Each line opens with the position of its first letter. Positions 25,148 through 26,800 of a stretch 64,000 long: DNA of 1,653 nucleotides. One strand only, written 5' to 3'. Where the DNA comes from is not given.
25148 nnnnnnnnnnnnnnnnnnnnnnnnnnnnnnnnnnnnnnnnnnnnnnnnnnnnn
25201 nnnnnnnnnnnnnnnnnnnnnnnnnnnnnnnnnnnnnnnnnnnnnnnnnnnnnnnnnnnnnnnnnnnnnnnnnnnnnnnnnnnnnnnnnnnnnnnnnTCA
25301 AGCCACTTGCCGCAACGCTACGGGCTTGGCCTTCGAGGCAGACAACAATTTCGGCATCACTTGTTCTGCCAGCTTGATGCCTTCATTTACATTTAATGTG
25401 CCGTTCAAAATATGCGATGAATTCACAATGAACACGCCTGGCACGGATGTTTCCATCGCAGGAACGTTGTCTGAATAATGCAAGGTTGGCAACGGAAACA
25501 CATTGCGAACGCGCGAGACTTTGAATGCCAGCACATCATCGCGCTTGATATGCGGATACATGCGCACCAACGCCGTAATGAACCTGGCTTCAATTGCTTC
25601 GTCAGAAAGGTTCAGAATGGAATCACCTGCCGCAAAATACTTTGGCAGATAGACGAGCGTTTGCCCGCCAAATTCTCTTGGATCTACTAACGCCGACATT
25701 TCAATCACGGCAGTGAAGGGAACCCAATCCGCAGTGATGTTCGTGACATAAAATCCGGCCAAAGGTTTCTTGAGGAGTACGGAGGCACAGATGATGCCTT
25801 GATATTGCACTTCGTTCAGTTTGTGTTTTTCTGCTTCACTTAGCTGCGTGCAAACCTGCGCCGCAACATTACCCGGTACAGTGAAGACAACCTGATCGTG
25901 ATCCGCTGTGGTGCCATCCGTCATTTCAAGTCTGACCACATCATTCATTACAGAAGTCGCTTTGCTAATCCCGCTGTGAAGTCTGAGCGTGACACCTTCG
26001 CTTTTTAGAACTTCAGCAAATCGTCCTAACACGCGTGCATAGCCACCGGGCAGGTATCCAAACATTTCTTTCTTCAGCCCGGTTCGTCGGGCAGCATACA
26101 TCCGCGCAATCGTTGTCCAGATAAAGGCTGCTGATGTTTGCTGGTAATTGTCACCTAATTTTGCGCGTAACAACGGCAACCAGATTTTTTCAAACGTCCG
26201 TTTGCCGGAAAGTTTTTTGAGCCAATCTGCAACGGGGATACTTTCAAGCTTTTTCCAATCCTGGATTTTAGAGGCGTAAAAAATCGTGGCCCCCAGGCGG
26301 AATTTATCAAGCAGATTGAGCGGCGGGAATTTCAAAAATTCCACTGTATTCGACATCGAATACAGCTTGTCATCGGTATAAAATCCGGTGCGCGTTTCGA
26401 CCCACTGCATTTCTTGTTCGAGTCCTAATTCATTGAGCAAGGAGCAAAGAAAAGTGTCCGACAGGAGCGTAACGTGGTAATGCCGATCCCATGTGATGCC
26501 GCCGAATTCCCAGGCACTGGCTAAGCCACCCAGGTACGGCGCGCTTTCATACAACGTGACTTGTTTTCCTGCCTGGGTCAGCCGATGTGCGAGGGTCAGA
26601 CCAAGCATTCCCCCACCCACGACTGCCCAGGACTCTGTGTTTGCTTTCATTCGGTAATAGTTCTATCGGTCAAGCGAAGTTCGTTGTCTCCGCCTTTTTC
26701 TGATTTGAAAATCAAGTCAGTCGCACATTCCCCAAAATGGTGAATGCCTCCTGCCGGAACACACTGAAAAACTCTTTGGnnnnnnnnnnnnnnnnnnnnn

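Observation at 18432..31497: Ten-gene operon that looks like an undescribed Arn-like 'protect-flip-deprotect-transfer' amino-sugar modification system using acetyl instead of formyl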

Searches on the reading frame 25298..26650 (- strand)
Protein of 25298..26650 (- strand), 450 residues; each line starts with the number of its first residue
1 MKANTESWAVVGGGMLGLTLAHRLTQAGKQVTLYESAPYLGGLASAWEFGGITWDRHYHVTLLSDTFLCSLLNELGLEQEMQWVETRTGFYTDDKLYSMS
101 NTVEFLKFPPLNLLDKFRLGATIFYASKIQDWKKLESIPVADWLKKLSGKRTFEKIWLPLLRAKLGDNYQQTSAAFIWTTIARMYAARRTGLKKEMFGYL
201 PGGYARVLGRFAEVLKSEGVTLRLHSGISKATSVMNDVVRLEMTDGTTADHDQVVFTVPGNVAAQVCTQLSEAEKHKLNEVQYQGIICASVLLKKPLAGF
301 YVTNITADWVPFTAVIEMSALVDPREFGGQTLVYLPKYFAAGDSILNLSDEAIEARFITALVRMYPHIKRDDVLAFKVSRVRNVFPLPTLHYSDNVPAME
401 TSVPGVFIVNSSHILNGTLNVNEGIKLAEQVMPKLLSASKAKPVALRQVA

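Call 3: search_protein_families(library=pfam, proteins=[window:25298-26650:-], max_evalue=0.001)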
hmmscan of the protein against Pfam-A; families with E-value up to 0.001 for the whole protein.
window:25298-26650:- (450 aa): 8 families
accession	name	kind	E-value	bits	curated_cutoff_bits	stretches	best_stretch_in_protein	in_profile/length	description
PF01593.30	Amino_oxidase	-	1e-29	104.6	19.8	1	17-414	3-421/443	Flavin containing amine oxidoreductase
PF13450.12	NAD_binding_8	-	1.3e-11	45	21.9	1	10-59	1-50/68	NAD(P)-binding Rossmann-like domain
PF01266.30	DAO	-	8.6e-09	35.8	27.9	1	8-288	2-231/353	FAD dependent oxidoreductase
PF07992.20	Pyr_redox_2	-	4.8e-07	29.9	26.1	0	6-40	143-177/291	Pyridine nucleotide-disulphide oxidoreductase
PF00890.30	FAD_binding_2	-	7.4e-06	25.8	20.4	1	9-52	3-45/414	FAD binding domain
PF00070.33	Pyr_redox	-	1.5e-05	25.9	22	1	8-40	2-34/82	Pyridine nucleotide-disulphide oxidoreductase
PF03486.20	HI0933_like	-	0.00021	21.3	50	0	9-41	4-36/244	HI0933-like protein Rossmann domain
PF12831.13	FAD_oxidored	-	0.00027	20.8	27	1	10-57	4-48/416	FAD dependent oxidoreductase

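Call 4: search_protein_families(library=ncbifam, proteins=[window:25298-26650:-], max_evalue=0.001)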
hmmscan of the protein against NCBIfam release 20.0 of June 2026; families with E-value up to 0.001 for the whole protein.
window:25298-26650:- (450 aa): 25 families
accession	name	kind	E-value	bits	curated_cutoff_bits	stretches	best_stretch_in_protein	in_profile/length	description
NF005560.0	PRK07233.1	equivalog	8.8e-143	476.2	252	1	7-438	2-431/435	hypothetical protein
TIGR03467.1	HpnE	equivalog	3.1e-29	102.6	283.05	1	9-373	2-366/430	hydroxysqualene dehydroxylase HpnE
TIGR00562.1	proto_IX_ox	equivalog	3.6e-17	62.1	97.85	2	7-175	4-175/470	protoporphyrinogen oxidase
NF005547.0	PRK07208.1-3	equivalog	2.6e-16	59.4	380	1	4-357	3-362/465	hypothetical protein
NF008841.0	PRK11883.1-1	equivalog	3.4e-14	52.6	517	1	5-100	3-102/453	protoporphyrinogen oxidase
TIGR02732.1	zeta_caro_desat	equivalog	2.8e-10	39.7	622.15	1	9-149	3-165/474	9,9'-di-cis-zeta-carotene desaturase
NF008845.0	PRK11883.1-5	equivalog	1.4e-08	33.5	560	0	7-101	6-107/468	protoporphyrinogen oxidase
TIGR02734.1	crtI_fam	subfamily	1.5e-08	33.8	238.1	1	9-55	2-48/504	phytoene desaturase family protein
TIGR02731.1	phytoene_desat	equivalog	2.7e-08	33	569.4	1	9-107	3-101/453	15-cis-phytoene desaturase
NF005545.0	PRK07208.1-1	equivalog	2.4e-07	29.5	451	1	8-100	10-102/504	hypothetical protein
NF005548.0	PRK07208.1-4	equivalog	3.5e-07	29.2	389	1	6-400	4-412/488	hypothetical protein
NF053556.1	prodigi_MAP_PigB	equivalog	3.6e-07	29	850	0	9-111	158-263/659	prodigiosin MAP biosynthesis oxidoreductase PigB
NF045637.1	carotdesatCrtDProt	equivalog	4.1e-07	28.9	580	0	10-44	3-37/485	1-hydroxycarotenoid 3,4-desaturase CrtD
NF058655.1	CrtID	equivalog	1.8e-06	27.1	640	1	9-56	2-49/478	bifunctional phytoene desaturase/3,4-desaturase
TIGR03197.1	MnmC_Cterm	equivalog_domain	3.3e-06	26.4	174.2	1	9-50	3-44/400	FAD-dependent 5-carboxymethylaminomethyl-2-thiouridine(34) oxidoreductase MnmC1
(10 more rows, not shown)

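Call 11: search_solved_structures(query=window:25298-26650:-, max_evalue=0.001)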
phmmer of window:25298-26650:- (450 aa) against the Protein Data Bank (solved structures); distinct sequences matched with E-value up to 0.001: 2.
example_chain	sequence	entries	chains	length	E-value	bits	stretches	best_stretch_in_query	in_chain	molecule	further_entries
5mog_A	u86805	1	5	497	7.6e-09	38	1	9-366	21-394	Phytoene dehydrogenase, chloroplastic/chromoplastic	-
1sez_A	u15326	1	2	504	7.1e-05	24.9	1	6-91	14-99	Protoporphyrinogen oxidase, mitochondrial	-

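Call 14: find_homologous_proteins(query=window:25298-26650:-, max_evalue=1e-20)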
Query window:25298-26650:- (450 aa): 7997 proteins with E <= 1e-20 among 8000 candidates; the best 120 are listed.
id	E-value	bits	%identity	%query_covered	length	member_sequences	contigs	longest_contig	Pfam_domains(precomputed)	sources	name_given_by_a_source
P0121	0.0e+0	1018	100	100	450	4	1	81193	PF01266.31,PF01593.31,PF13450.13,PF00890.31,PF07992.21,PF00070.34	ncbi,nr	ncbi:MAG: NAD(P)/FAD-dependent oxidoreductase [Acidobacteria bacterium]|nr:NAD(P)/FAD-dependent oxid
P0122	8.7e-267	903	88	100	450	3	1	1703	PF01266.31,PF01593.31,PF13450.13,PF00890.31,PF07992.21,PF00070.34,PF03486.21,PF12831.14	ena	-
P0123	1.5e-258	876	86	100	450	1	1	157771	PF01266.31,PF01593.31,PF13450.13,PF00890.31,PF07992.21,PF00070.34,PF03486.21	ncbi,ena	-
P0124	1.3e-255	866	84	100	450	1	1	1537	PF01266.31,PF01593.31,PF13450.13,PF07992.21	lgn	-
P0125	1.6e-252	856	83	100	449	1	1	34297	PF01266.31,PF01593.31,PF13450.13,PF00890.31,PF07992.21,PF00070.34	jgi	jgi:protoporphyrinogen oxidase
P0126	5.6e-251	851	83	100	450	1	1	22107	PF01266.31,PF01593.31,PF13450.13,PF00890.31,PF07992.21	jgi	jgi:protoporphyrinogen oxidase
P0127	8.7e-249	844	85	97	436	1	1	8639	PF01593.31,PF13450.13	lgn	-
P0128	1.8e-248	842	82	100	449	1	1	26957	PF01266.31,PF01593.31,PF13450.13,PF00890.31,PF07992.21,PF00070.34,PF03486.21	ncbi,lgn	-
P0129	2.3e-245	832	80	100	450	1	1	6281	PF01266.31,PF01593.31,PF13450.13,PF00890.31,PF07992.21,PF00070.34,PF03486.21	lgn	-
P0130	2.0e-244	829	80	100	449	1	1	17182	PF01266.31,PF01593.31,PF13450.13,PF00890.31,PF07992.21,PF00070.34,PF03486.21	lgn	-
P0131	2.7e-244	829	81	100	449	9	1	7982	PF01266.31,PF01593.31,PF13450.13,PF00890.31,PF07992.21,PF00070.34,PF03486.21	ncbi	-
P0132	4.7e-243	825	80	100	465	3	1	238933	PF01266.31,PF01593.31,PF13450.13,PF00890.31,PF07992.21,PF00070.34,PF03486.21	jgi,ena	-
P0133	1.1e-242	823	80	100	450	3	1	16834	PF01266.31,PF01593.31,PF13450.13,PF00890.31,PF07992.21,PF00070.34,PF03486.21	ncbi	-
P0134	1.5e-242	823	81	100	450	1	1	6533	PF01266.31,PF01593.31,PF13450.13,PF00890.31,PF07992.21,PF00070.34,PF03486.21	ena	-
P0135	4.2e-242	822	82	97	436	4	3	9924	PF01266.31,PF01593.31,PF13450.13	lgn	-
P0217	4.1e-190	650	66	97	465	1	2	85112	PF01266.31,PF01593.31,PF13450.13,PF00890.31,PF07992.21,PF00070.34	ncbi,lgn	ncbi:MAG: NAD(P)/FAD-dependent oxidoreductase [Candidatus Binatia bacterium]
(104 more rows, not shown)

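Call 15: find_encoding_contigs(protein=P0217, flank=10000, max_places=2)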
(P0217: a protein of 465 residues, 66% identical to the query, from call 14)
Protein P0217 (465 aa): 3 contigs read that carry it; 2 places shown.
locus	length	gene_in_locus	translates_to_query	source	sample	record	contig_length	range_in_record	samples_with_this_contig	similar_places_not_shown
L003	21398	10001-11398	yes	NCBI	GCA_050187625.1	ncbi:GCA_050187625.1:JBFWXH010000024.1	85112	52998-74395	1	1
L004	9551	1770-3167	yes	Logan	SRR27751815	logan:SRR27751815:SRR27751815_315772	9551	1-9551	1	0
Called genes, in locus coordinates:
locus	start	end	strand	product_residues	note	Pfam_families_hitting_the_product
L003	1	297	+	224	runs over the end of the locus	PF12900:Pyridox_ox_2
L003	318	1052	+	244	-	PF13489:Methyltransf_23 (weak), PF13847:Methyltransf_31 (weak), PF08241:Methyltransf_11, PF08242:Methyltransf_12 (weak), PF13649:Methyltransf_25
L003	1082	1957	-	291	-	PF00296:Bac_luciferase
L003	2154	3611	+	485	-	PF07364:DUF1485, PF07171:MlrC_C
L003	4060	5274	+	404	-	PF02350:Epimerase_2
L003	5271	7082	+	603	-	PF01522:Polysacc_deac_1, PF11959:DUF3473, PF00535:Glycos_transf_2, PF10111:Glyco_tranf_2_2 (weak), PF13641:Glyco_tranf_2_3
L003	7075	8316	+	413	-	PF01041:DegT_DnrJ_EryC1, PF01053:Cys_Met_Meta_PP (faint)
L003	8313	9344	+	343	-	PF01408:GFO_IDH_MocA, PF03807:F420_oxidored (faint), PF02894:GFO_IDH_MocA_C, PF22725:GFO_IDH_MocA_C3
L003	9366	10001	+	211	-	PF14602:Hexapep_2 (faint), PF25084:LbH_EIF2B, PF25087:GMPPB_C (weak), PF00132:Hexapep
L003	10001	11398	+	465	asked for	PF00070:Pyr_redox (weak), PF00890:FAD_binding_2 (weak), PF01266:DAO, PF07992:Pyr_redox_2 (faint), PF13450:NAD_binding_8, PF01593:Amino_oxidase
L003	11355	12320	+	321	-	PF01522:Polysacc_deac_1, PF03065:Glyco_hydro_57 (weak)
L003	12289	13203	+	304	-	PF13489:Methyltransf_23, PF13847:Methyltransf_31 (weak), PF08241:Methyltransf_11, PF08242:Methyltransf_12, PF13649:Methyltransf_25 (weak)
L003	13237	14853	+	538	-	PF02366:PMT, PF13231:PMT_2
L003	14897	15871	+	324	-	PF00892:EamA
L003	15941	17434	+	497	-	-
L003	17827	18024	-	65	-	PF04255:DUF433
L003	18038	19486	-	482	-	PF00890:FAD_binding_2 (weak), PF07992:Pyr_redox_2, PF12831:FAD_oxidored, PF13450:NAD_binding_8 (weak), PF13738:Pyr_redox_3, PF00070:Pyr_redox, PF01262:AlaDh_PNT_C (weak), PF02852:Pyr_redox_dim, +5 more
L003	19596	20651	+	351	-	PF21320:WHD_Rv2258c, PF01209:Ubie_methyltran (weak), PF13489:Methyltransf_23, PF05175:MTS, PF08241:Methyltransf_11, PF08242:Methyltransf_12, PF13649:Methyltransf_25, PF13847:Methyltransf_31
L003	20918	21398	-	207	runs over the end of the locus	PF05685:Uma2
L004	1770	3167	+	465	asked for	PF00070:Pyr_redox (weak), PF00890:FAD_binding_2 (weak), PF01266:DAO, PF07992:Pyr_redox_2 (faint), PF13450:NAD_binding_8, PF01593:Amino_oxidase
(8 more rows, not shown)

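Call 16: find_encoding_contigs(protein=P0121, flank=10000, max_places=2)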
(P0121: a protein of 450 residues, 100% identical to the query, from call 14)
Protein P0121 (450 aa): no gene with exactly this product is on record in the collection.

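Call 19: find_related_loci(query=A1, collection=genome_contigs, flank=10000)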
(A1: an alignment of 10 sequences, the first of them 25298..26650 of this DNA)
Query A1 (450 aa) in genome_contigs; peptide patterns used: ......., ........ (x = any residue, [..] = any of these).
599 stretches matched a pattern (row limit reached: there are more); 525 encode a relative of the query (tblastn E <= 1e-3); the best 80 are kept; 80 distinct loci.
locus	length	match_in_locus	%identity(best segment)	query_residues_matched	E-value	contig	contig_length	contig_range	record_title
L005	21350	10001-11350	86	1-450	0e+0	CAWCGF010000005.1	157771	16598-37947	MAG: uncultured Acidobacteriota bacterium isolate MFD01275.bin.1.183 genome assembly, contig: contig_13369, whole genome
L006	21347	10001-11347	82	1-450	0e+0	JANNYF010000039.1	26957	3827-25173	MAG: Blastocatellia bacterium isolate VAR_34_concoct_43 VAR_34_k141_238242, whole genome shotgun sequence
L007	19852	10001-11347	80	1-450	0e+0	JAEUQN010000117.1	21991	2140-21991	MAG: Blastocatellia bacterium isolate new MAG-252 NODE_117_length_21991_cov_4.730811, whole genome shotgun sequence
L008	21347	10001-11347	77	1-450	0e+0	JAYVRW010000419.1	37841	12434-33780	MAG: Blastocatellia bacterium isolate GL73_DN_metabat_76 GL73_DN_metabat_76_418, whole genome shotgun sequence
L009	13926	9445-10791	77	1-450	0e+0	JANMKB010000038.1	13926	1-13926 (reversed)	MAG: Blastocatellia bacterium isolate OTE_64_metabat_263 OTE_64_k141_732991, whole genome shotgun sequence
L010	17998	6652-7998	77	1-450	0e+0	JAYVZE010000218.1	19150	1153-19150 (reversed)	MAG: Blastocatellia bacterium isolate GL88_UP_metabat_53 GL88_UP_metabat_53_217, whole genome shotgun sequence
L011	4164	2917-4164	80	1-417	0e+0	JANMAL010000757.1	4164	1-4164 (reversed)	MAG: Blastocatellia bacterium isolate OTE_12_concoct_250 OTE_12_k141_653070, whole genome shotgun sequence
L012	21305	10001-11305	67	3-438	0e+0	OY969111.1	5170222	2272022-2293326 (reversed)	MAG: uncultured Acidobacteriota bacterium isolate MFD01916.bin.c.3 genome assembly, chromosome: 1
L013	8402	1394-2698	67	3-437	0e+0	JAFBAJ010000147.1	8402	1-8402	MAG: Acidobacteriota bacterium isolate CP_BM_RX_R9_28 BM_RX_R9_k147_4096832, whole genome shotgun sequence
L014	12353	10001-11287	68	8-437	0e+0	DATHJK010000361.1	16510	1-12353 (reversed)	MAG TPA_asm: Pyrinomonadaceae bacterium isolate SMAG_U12550 k141_168937, whole genome shotgun sequence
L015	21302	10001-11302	67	4-437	0e+0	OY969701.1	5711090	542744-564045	MAG: Pyrinomonadaceae bacterium isolate MFD04212.bin.c.1 genome assembly, chromosome: 1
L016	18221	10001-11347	77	1-450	0e+0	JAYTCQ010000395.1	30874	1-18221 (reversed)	MAG: Blastocatellia bacterium isolate GFS_1591 GFS_1591_394, whole genome shotgun sequence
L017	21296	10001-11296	66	6-437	0e+0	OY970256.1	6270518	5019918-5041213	MAG: Pyrinomonadaceae bacterium isolate MFD09212.bin.c.2 genome assembly, chromosome: 1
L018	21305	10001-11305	66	3-437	0e+0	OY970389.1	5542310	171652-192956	MAG: Pyrinomonadaceae bacterium isolate MFD09206.bin.c.1 genome assembly, chromosome: 1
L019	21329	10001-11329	66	5-446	0e+0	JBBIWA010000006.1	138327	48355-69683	MAG: Acidobacteriota bacterium isolate ETS170220_bin_9 NODE_49_length_138327_cov_5.12601, whole genome shotgun sequence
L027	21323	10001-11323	63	4-444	0e+0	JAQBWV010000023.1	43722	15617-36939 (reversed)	MAG: Planctomycetota bacterium isolate casp150-mb.251 NODE_2253_length_43722_cov_0.088119, whole genome shotgun sequence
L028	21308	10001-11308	63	7-442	0e+0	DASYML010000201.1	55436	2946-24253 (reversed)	MAG TPA_asm: Pyrinomonadaceae bacterium isolate SMAG_U4374 k141_487388, whole genome shotgun sequence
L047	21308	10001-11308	62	1-436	0e+0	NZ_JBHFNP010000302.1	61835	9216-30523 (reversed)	Microseira sp. BLCC-F43 bin1.fa-302, whole genome shotgun sequence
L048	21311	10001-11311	61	3-440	0e+0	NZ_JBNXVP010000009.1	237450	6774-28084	Leptolyngbya sp. AN10 NODE_9_length_237450_cov_19.762315, whole genome shotgun sequence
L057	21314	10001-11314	62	7-439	0e+0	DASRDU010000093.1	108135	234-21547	MAG TPA_asm: Blastocatellia bacterium isolate SMAG_U9988 k141_1884038, whole genome shotgun sequence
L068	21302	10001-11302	62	3-436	0e+0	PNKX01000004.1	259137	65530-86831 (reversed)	MAG: Pirellula sp. isolate PB1.3.31 PB1_1000031_259137, whole genome shotgun sequence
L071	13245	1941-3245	61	1-432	2e-180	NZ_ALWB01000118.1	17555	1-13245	Pseudanabaena biceps PCC 7429 scaffold_00118, whole genome shotgun sequence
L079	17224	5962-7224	61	9-434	4e-179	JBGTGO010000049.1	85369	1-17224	MAG: Pyrinomonadaceae bacterium isolate JTS-RE217 k141_4098312, whole genome shotgun sequence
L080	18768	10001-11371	58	5-437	2e-178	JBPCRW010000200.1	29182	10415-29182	MAG: Pyrinomonadaceae bacterium isolate TH_ant_mag_244 k127_8770266, whole genome shotgun sequence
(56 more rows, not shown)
